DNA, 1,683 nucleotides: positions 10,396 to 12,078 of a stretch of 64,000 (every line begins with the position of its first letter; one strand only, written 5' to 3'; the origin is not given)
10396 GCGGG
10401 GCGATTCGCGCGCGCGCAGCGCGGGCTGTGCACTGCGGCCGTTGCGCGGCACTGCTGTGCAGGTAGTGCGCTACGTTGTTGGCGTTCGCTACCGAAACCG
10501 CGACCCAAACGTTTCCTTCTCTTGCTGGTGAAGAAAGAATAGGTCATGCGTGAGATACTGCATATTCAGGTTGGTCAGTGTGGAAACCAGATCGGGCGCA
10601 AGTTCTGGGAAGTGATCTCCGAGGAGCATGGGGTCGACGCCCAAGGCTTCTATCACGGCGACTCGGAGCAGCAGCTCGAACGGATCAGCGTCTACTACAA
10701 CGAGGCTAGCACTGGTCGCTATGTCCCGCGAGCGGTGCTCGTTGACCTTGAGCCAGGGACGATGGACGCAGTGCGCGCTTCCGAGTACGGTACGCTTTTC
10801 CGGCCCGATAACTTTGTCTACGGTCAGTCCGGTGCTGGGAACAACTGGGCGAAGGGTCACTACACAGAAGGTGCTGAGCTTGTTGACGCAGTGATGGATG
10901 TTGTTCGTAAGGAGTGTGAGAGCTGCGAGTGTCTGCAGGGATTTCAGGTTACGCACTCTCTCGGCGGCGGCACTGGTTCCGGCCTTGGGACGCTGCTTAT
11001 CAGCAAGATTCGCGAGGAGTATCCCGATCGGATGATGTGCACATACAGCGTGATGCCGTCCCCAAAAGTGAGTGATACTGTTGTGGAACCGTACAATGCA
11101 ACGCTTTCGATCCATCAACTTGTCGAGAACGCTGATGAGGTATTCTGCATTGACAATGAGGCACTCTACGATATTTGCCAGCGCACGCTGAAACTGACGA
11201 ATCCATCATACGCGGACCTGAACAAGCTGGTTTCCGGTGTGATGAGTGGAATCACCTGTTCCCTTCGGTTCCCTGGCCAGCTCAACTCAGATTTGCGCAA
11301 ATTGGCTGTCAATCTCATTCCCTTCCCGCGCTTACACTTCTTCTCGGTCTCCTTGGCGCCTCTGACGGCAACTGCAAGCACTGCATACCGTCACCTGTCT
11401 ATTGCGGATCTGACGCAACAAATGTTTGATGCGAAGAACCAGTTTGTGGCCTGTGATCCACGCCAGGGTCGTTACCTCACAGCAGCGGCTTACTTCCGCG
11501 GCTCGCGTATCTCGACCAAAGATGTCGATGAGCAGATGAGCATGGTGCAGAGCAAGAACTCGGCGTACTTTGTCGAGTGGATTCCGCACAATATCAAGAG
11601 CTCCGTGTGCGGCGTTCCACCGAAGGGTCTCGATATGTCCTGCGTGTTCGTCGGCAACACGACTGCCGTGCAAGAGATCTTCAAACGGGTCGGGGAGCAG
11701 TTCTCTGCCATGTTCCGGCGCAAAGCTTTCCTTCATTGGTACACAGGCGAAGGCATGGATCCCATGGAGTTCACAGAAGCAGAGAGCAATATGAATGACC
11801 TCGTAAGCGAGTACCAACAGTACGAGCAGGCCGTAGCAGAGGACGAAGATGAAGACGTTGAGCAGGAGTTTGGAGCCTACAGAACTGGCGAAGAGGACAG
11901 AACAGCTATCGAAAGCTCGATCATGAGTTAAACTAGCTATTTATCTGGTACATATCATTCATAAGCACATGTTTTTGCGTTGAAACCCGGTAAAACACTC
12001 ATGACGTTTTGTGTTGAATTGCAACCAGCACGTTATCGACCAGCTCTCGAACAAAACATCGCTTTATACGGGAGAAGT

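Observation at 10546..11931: Divergent beta-tubulin with extended, non-canonical C-terminus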

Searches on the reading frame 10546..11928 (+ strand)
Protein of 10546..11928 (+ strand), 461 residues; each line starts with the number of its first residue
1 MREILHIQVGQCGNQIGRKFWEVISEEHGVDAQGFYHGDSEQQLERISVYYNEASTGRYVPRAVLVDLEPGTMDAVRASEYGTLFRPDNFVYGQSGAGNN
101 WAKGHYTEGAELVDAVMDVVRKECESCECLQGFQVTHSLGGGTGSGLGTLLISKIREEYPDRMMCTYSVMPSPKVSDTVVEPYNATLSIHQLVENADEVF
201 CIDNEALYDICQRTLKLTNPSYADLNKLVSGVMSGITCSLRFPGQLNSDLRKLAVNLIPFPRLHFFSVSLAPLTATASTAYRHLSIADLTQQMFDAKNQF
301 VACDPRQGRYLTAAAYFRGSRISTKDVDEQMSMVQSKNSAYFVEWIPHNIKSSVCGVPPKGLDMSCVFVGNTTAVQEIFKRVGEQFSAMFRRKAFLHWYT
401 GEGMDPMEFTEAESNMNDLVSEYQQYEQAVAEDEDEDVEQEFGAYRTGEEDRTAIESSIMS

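Call 3: search_protein_families(library=pfam, proteins=[window:10546-11928:+])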
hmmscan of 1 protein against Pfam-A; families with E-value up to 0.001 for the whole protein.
window:10546-11928:+ (461 aa): 3 families
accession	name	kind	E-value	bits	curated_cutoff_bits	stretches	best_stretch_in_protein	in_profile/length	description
PF00091.31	Tubulin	-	6.2e-66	222.7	33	1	3-212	1-190/190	Tubulin/FtsZ family, GTPase domain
PF03953.22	Tubulin_C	-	1.6e-37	128.9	26.6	1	261-382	1-124/126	Tubulin C-terminal domain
PF10644.15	Misat_Tub_SegII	-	0.00021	22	26.5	1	2-72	1-69/115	Misato Segment II tubulin-like domain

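Call 4: search_solved_structures(query=window:10546-11928:+, show_alignments=2, max_evalue=1e-50)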
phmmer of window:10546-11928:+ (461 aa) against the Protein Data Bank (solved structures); distinct sequences matched with E-value up to 1e-50: 170 (the best 60 are shown).
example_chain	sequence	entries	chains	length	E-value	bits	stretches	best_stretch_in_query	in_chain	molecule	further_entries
6u0h_B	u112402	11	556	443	2.5e-242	807.5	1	1-441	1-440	Tubulin beta chain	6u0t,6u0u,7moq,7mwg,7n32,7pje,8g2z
6tis_B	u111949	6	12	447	5.6e-242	806.4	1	1-442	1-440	Tubulin beta-1 chain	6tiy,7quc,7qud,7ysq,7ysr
9r4x_B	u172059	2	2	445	1.1e-241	805.5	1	1-441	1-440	Tubulin beta chain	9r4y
6tiu_B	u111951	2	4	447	2e-241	804.6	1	1-442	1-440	Tubulin beta-1 chain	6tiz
8snb_AC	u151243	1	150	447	2.9e-241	804.1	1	1-443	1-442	Tubulin beta chain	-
11yj_A1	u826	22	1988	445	8.6e-241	802.5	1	1-439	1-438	Tubulin beta-4B chain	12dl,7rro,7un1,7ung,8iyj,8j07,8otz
9eok_B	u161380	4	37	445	9.9e-241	802.3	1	1-440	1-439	Tubulin beta-4 chain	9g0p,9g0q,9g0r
9fvj_A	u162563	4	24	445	9.9e-241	802.3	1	1-440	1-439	Tubulin beta chain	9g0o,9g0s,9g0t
6u42_1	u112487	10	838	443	3e-240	800.7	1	1-438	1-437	Tubulin beta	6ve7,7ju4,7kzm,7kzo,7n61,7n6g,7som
7sj7_F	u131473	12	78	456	3.7e-240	800.4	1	1-440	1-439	Tubulin beta-3 chain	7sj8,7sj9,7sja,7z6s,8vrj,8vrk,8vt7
9smx_BB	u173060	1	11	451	4.2e-240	800.2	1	1-440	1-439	Tubulin beta-3 chain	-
22ak_B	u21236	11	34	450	4.3e-240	800.2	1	1-440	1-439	Tubulin beta-3 chain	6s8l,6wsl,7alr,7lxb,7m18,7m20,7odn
12rt_B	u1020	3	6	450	4.9e-240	800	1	1-440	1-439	Tubulin beta-3 chain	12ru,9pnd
6i2i_B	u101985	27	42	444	7.5e-240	799.4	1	1-438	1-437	Tubulin beta chain | Beta1-tubulin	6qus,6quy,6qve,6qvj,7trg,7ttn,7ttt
7miz_A1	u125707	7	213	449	9.1e-240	799.1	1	1-441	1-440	Tubulin beta chain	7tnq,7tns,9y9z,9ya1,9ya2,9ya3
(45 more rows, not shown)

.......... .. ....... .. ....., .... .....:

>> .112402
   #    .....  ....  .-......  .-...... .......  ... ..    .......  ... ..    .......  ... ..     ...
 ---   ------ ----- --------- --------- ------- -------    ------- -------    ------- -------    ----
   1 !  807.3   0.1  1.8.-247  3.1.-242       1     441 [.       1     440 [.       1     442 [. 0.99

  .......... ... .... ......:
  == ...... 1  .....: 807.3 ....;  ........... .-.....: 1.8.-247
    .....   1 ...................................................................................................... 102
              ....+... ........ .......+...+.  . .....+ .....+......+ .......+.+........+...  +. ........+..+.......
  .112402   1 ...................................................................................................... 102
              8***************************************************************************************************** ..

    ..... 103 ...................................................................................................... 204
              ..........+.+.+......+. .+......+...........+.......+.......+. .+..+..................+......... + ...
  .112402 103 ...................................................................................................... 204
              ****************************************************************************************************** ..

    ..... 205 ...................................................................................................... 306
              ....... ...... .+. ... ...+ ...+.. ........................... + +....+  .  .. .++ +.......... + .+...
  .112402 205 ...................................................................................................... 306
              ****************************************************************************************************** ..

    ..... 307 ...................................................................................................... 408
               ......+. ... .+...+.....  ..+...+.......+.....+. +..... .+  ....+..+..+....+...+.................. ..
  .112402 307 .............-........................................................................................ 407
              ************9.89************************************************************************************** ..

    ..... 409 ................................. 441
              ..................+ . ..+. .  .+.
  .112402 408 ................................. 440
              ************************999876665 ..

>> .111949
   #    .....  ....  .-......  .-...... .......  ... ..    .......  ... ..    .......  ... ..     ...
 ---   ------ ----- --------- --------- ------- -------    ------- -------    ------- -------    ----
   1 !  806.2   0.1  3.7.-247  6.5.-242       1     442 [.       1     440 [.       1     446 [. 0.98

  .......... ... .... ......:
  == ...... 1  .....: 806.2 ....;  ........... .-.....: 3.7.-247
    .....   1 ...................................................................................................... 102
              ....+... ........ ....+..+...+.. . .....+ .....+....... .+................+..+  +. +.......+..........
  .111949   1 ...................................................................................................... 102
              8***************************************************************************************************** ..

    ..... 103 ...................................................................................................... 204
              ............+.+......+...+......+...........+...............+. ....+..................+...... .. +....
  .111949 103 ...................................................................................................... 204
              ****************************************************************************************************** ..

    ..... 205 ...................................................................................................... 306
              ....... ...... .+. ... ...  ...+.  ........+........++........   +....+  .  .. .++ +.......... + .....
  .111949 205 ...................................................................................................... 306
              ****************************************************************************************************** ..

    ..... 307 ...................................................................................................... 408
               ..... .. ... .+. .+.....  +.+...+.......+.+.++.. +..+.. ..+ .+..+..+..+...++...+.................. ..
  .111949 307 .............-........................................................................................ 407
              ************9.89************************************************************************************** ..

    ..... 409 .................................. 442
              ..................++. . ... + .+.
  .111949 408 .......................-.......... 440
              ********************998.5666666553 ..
